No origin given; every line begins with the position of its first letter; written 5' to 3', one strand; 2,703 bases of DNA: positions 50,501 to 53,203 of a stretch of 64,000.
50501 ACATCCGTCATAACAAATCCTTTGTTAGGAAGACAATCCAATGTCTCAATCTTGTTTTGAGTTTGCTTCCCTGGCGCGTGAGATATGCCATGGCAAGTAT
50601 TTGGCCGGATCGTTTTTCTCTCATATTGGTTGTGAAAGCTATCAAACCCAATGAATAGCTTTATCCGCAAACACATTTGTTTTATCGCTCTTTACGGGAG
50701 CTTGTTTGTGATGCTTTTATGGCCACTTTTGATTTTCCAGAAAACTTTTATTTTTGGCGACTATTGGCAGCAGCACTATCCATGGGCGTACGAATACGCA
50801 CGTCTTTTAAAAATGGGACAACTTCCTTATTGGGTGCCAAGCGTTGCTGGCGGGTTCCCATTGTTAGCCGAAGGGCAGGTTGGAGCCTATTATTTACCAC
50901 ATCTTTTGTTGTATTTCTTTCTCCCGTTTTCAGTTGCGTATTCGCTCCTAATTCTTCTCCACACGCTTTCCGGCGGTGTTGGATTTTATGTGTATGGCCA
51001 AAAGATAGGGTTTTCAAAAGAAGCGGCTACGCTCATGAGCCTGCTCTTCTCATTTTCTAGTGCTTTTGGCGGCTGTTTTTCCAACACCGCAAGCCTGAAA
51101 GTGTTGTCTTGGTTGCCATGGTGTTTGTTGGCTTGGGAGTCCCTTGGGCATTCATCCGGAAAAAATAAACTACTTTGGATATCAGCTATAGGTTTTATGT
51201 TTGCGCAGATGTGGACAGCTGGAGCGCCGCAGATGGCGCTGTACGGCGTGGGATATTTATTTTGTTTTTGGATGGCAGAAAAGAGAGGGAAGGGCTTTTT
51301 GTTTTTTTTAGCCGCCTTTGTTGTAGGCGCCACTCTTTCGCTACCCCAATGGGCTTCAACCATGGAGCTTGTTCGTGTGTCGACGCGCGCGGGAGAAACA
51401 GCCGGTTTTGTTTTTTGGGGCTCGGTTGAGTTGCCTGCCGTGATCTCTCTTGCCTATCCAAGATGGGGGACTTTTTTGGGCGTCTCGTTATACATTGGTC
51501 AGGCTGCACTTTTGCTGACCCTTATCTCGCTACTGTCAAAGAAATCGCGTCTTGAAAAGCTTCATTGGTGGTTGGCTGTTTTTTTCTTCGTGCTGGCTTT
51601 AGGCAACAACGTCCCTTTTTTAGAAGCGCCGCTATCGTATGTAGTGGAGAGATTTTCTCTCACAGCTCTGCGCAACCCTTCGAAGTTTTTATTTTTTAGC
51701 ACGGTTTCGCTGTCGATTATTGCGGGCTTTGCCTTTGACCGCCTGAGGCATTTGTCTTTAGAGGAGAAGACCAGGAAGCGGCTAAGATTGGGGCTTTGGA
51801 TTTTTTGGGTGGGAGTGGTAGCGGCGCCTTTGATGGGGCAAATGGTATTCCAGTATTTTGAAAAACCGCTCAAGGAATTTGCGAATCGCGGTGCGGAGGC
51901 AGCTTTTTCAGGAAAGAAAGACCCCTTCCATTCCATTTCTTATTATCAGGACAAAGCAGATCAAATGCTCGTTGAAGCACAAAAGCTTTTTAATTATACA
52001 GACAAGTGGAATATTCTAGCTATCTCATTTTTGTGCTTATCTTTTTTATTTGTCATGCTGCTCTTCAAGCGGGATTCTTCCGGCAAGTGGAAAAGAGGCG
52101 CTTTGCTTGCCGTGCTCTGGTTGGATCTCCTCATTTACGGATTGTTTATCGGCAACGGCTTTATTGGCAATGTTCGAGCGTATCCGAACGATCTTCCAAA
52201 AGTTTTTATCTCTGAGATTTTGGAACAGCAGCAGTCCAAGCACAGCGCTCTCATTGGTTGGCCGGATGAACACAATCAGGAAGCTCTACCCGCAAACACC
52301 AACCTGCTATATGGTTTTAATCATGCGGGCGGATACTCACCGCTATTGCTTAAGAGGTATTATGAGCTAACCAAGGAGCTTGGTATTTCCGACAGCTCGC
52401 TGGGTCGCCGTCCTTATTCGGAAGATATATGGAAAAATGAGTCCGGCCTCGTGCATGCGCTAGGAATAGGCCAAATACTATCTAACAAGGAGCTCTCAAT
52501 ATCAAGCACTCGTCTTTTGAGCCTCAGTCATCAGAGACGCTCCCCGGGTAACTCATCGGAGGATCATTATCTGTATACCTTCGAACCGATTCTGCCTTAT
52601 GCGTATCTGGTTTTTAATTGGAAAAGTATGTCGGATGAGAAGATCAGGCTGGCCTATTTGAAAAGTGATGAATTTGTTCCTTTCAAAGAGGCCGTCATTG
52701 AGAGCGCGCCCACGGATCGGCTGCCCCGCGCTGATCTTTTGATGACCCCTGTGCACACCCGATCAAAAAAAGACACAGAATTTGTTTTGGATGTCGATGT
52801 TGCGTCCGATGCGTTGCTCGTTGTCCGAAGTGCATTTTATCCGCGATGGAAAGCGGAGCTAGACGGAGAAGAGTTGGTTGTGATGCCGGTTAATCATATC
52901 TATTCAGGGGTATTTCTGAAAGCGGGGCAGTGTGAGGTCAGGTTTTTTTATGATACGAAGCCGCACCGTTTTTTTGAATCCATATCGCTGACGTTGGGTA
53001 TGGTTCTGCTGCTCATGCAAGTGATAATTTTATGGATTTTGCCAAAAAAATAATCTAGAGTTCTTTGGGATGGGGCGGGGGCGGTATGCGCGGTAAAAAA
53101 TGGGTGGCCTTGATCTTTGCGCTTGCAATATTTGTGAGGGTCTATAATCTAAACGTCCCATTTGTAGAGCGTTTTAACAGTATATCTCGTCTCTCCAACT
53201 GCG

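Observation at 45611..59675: Exceptionally dense array of GT-C membrane glycosyltransferases with lipid-linked-donor synthases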

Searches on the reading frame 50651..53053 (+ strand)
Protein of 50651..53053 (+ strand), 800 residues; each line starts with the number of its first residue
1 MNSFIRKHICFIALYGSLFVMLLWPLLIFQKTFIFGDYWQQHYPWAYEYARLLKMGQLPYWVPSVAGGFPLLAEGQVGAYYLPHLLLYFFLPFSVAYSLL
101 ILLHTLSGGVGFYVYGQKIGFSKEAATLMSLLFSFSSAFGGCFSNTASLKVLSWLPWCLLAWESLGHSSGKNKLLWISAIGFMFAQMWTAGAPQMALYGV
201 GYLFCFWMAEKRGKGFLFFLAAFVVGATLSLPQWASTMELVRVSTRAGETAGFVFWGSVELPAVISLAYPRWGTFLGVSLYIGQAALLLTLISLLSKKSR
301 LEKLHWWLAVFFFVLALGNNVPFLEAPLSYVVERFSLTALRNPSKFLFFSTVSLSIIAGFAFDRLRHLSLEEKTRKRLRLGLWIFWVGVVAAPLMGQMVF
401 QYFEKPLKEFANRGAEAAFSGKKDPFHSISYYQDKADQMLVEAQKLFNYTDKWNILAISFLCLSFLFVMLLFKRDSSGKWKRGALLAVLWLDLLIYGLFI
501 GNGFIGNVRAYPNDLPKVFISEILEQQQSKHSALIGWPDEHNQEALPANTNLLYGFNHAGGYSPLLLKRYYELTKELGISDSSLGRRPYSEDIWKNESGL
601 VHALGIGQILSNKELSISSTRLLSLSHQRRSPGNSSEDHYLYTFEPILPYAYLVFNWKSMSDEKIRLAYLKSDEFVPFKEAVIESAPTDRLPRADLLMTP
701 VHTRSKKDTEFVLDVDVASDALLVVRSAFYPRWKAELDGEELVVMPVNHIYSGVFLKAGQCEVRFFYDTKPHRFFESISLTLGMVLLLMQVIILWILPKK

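Call 4: search_protein_families(library=pfam, proteins=[window:50651-53053:+], max_evalue=0.01)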
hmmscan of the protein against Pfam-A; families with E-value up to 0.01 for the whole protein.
window:50651-53053:+ (800 aa): 0 families

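Call 7: search_protein_families(library=ncbifam, proteins=[window:50651-53053:+], max_evalue=0.01)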
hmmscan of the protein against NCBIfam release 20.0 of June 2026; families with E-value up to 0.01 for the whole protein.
window:50651-53053:+ (800 aa): 1 family
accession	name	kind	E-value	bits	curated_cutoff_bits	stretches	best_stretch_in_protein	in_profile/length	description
NF042915.1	MAB_1171c_fam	subfamily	0.00023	20.3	100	1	278-394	67-184/362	MAB_1171c family putative transporter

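Call 17: search_protein_families(library=pfam, proteins=[window:50651-53053:+], max_evalue=10)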
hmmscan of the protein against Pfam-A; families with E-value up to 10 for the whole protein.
window:50651-53053:+ (800 aa): 0 families

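Call 18: find_homologous_proteins(query=window:50651-53053:+, max_evalue=0.001)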
Query window:50651-53053:+ (800 aa): 60 proteins with E <= 0.001 among 8000 candidates.
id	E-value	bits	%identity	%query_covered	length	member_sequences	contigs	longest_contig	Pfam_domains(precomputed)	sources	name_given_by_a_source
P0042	0.0e+0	1777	100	98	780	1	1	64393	-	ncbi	-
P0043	0.0e+0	1362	74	100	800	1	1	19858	-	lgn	-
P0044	9.1e-264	895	51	100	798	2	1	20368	PF09586.17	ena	-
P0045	5.0e-258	876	53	97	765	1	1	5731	PF09586.17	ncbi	-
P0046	1.1e-250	852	53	97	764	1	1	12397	PF09586.17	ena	-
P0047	6.9e-239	813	49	98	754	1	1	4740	PF09586.17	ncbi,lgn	-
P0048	7.3e-239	813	47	99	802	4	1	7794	PF09586.17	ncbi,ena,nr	ncbi:MAG: hypothetical protein AUJ71_04625 [Candidatus Omnitrophica bacterium CG1_02_49_16]|nr:MAG: 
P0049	5.3e-232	790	47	98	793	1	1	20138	-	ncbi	-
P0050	1.0e-230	786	49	95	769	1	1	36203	PF09586.17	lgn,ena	-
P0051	3.1e-227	775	48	99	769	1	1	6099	-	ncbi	-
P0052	3.9e-202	692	43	99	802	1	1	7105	-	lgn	-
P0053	5.3e-195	668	44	98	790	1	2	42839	-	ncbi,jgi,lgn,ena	-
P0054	3.5e-192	659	42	96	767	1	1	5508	-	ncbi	-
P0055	9.9e-192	657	45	91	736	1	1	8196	PF09586.17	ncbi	-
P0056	6.9e-177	608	43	97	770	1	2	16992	PF09586.17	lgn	-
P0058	6.3e-169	582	40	99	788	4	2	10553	PF19510.6,PF09586.17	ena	-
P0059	4.4e-167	576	39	99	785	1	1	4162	PF09586.17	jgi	jgi:hypothetical protein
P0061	9.0e-159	548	40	99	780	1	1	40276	PF09586.17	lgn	-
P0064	1.7e-114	402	33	96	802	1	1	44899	PF09586.17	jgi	jgi:hypothetical protein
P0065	4.7e-89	318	30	96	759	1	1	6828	PF09586.17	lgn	-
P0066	5.4e-89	317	30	96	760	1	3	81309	PF09586.17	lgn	-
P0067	7.0e-83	297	31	99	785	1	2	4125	PF09586.17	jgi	jgi:hypothetical protein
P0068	4.4e-78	281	29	96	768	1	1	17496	PF10131.16,PF09586.17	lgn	-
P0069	1.7e-75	273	28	96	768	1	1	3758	PF09586.17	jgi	jgi:hypothetical protein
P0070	1.8e-63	233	28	96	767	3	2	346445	PF09586.17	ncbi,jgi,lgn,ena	-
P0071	3.5e-56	209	28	96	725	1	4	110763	PF09586.17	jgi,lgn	-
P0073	3.0e-55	206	29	76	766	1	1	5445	PF09586.17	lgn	-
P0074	2.1e-53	200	26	94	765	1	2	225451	PF09586.17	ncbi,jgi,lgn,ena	-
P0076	1.1e-22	98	25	32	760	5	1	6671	PF09586.17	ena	-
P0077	3.4e-18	83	26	43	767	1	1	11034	PF09586.17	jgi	jgi:hypothetical protein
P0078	8.7e-18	82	22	63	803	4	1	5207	PF09586.17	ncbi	-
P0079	2.0e-17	81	28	18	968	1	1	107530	PF09586.17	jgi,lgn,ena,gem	-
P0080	7.4e-15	72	26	46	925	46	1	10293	PF09586.17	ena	-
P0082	8.3e-14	69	23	96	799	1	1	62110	PF09586.17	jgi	jgi:hypothetical protein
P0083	7.4e-13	66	26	47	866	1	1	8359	PF09586.17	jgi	jgi:hypothetical protein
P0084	2.8e-10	57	24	42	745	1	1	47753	PF09586.17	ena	-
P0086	2.3e-9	54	35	19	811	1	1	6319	PF09586.17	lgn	-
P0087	2.3e-9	54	22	97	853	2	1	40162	PF09586.17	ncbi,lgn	-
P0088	3.6e-9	53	21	96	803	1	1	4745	PF09586.17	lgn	-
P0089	4.9e-9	53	25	31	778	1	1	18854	PF09586.17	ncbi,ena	ncbi:hypothetical protein ES702_02724 [subsurface metagenome]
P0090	2.4e-8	51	26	38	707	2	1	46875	PF09586.17,PF19830.5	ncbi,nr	ncbi:MAG: YfhO family protein [Candidatus Eremiobacteraeota bacterium]|nr:YfhO family protein [Candi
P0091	3.0e-8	50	21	28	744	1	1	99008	PF09586.17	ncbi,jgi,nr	ncbi:hypothetical protein C4559_03260 [Candidatus Microgenomates bacterium]|nr:MAG: hypothetical pro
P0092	8.1e-8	49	25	47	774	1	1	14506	PF09586.17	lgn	-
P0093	8.4e-8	49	25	44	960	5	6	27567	PF09586.17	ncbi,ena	-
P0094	1.3e-7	48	24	44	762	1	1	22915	PF09586.17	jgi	jgi:hypothetical protein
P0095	2.7e-6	44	23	31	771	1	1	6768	PF09586.17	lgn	-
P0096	3.4e-6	44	28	26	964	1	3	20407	PF09586.17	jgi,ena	-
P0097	5.6e-6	43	28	12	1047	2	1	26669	PF09586.17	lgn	-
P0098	5.9e-6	43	28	24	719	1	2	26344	PF09586.17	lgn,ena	-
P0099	7.2e-6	42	23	95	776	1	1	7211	PF09586.17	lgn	-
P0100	8.7e-6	42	24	44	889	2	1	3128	PF09586.17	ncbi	-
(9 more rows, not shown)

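Call 21: search_protein_families(library=pfam, alignment_id=A1, max_evalue=0.001)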
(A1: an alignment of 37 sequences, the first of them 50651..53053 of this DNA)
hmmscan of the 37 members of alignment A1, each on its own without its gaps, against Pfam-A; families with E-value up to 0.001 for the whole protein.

A. member 1, window:50651-53053:+ (800 aa): 0 families

B. families by the number of members that match (of 37 scanned): 3 families
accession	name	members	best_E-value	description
PF09586.16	YfhO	30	5e-30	Bacterial membrane protein YfhO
PF10131.15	PTPS_related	3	6.5e-06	6-pyruvoyl-tetrahydropterin synthase related domain; membrane protein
PF19510.5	DUF6044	1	8e-05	Protein of unknown function (DUF6044)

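Call 30: predict_structure(alignment_id=A1)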
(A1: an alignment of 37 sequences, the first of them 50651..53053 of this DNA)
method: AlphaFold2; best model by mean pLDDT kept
length: 800 residues; sequences in the alignment: 37
mean_pLDDT: 91.3   pTM: 0.90
mean pLDDT of the five models: 91.3, 90.6, 90.5, 90.2, 90.1
residues with pLDDT >= 90: 593; 70-90: 178; 50-70: 25; < 50: 4
segments of 3 or more residues with pLDDT < 50: 140-142
pLDDT, mean of each block of 10 residues (from residue 1): 91 97 93 89 94 95 95 92 96 96 95 97 97 81 71 96 93 95 97 92 95 93 97 93 84 83 90 85 96 96 97 91 82 76 90 97 91 93 96 92 91 85 75 90 89 95 96 80 96 91 76 88 92 92 88 95 93 94 84 93 95 89 86 71 93 96 97 95 90 90 93 95 97 96 96 96 97 96 96 85
secondary structure, 60 per line:
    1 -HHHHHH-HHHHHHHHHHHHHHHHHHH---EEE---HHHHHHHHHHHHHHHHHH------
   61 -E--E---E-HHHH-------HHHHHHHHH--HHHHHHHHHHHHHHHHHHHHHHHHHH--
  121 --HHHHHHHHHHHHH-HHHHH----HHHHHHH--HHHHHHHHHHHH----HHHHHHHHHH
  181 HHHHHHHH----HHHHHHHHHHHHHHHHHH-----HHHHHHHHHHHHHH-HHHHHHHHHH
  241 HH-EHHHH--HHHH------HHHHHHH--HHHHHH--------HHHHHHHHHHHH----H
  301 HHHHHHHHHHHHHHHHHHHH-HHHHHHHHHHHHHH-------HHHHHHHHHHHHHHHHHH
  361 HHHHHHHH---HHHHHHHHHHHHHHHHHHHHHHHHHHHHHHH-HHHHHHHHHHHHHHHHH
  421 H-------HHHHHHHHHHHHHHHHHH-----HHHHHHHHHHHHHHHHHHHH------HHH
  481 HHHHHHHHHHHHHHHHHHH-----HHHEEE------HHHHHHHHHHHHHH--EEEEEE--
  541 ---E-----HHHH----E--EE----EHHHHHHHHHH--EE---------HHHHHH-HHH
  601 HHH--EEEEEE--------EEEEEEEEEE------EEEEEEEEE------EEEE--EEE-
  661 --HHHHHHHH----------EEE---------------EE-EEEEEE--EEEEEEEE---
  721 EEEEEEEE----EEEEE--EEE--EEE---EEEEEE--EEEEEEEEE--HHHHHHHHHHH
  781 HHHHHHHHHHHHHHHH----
elements in order (helices of 4 or more, strands of 3 or more residues): H2-7 H9-27 E31-33 H37-54 H71-74 H82-90 H93-118 H123-135 H137-141 H146-152 H155-166 H171-188 H193-210 H216-229 H231-242 H245-248 H251-254 H261-267 H270-275 H284-295 H300-320 H322-335 H343-368 H372-402 H404-421 H429-446 H452-471 H478-499 E508-510 H517-530 E533-538 H550-553 H568-577 H591-596 H598-603 E606-611 E620-629 E636-644 E651-654 E657-659 H663-670 E681-683 E702-707 E710-717 E721-728 E733-737 E740-742 E745-747 E751-756 E759-767 H770-796

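Call 34: fold_search(model_id=the predicted structure, library=pdb)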
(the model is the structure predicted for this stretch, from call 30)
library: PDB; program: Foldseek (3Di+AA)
matches with E <= 10: 215; with E <= 0.001: 4
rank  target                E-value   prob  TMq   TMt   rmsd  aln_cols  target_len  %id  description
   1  6w98_A                2.4e-06  1.00  0.43  0.28  20.7       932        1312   10  Single-Particle Cryo-EM Structure of Arabinofuranosyltransferase AftD from Mycobacteria (released 2020-05-13)
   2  6wby                  2.6e-06  1.00  0.43  0.29  19.7       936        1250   10  Single-Particle Cryo-EM Structure of Arabinofuranosyltransferase AftD from Mycobacteria, Mutant R1389S Class 2 (released 2020-05-13)
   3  5f15                  2.3e-05  1.00  0.38  0.52   9.6       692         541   13  Crystal Structure of ArnT from Cupriavidus metallidurans bound to Undecaprenyl phosphate (released 2016-02-17)
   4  6wbx                  6.9e-05  1.00  0.37  0.26  21.8       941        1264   10  Single-Particle Cryo-EM Structure of Arabinofuranosyltransferase AftD from Mycobacteria, Mutant R1389S Class 1 (released 2020-05-13)
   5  8age_A                1.5e-02  1.00  0.35  0.42  12.9       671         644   10  Structure of yeast oligosaccharylransferase complex with acceptor peptide bound (released 2022-12-07)
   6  6ezn_F                3.5e-02  0.99  0.38  0.45  12.4       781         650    9  Cryo-EM structure of the yeast oligosaccharyltransferase (OST) complex (released 2018-01-17)
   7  6gxc_A                6.4e-02  0.97  0.31  0.35  14.3       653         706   11  Bacterial oligosaccharyltransferase PglB in complex with an inhibitory peptide and a reactive lipid-linked oligosaccha (released 2018-11-14)
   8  5ogl_A                9.3e-02  0.91  0.28  0.31  18.9       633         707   12  Structure of bacterial oligosaccharyltransferase PglB in complex with an acceptor peptide and an lipid-linked oligosac (released 2017-10-25)
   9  9i5k_A                9.7e-02  0.99  0.27  0.41  13.3       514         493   12  Structure of the Chaetomium thermophilum Pmt4 homodimer (C2 symmetry) (released 2025-12-24)
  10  8y6h_A                1.2e-01  0.08  0.08  0.10  28.4       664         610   13  P-glycoprotein in complex with UIC2 Fab and triple elacridar molecules in LMNG detergent (released 2024-04-17)
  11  9i5l_A                1.6e-01  0.99  0.20  0.22   8.2       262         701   14  Structure of the Chaetomium thermophilum Pmt4 homodimer (C1 symmetry) (released 2025-12-24)
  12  4pxz                  4.8e-01  0.06  0.07  0.12  25.0       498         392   12  Crystal structure of P2Y12 receptor in complex with 2MeSADP (released 2014-04-30)
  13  5j14_B                5.0e-01  0.41  0.07  0.12  11.9       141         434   12  Crystal structure of endoglycoceramidase I from Rhodococ-cus equi in complex with GM3 (released 2016-04-27)
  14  4r0c_A                5.2e-01  0.04  0.07  0.09  26.5       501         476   14  Crystal structure of the Alcanivorax borkumensis YdaH transporter reveals an unusual topology (released 2015-04-29)
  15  6p25_A                5.7e-01  0.85  0.19  0.21   7.9       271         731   12  Structure of S. cerevisiae protein O-mannosyltransferase Pmt1-Pmt2 complex bound to the sugar donor and a peptide acce (released 2019-07-10)
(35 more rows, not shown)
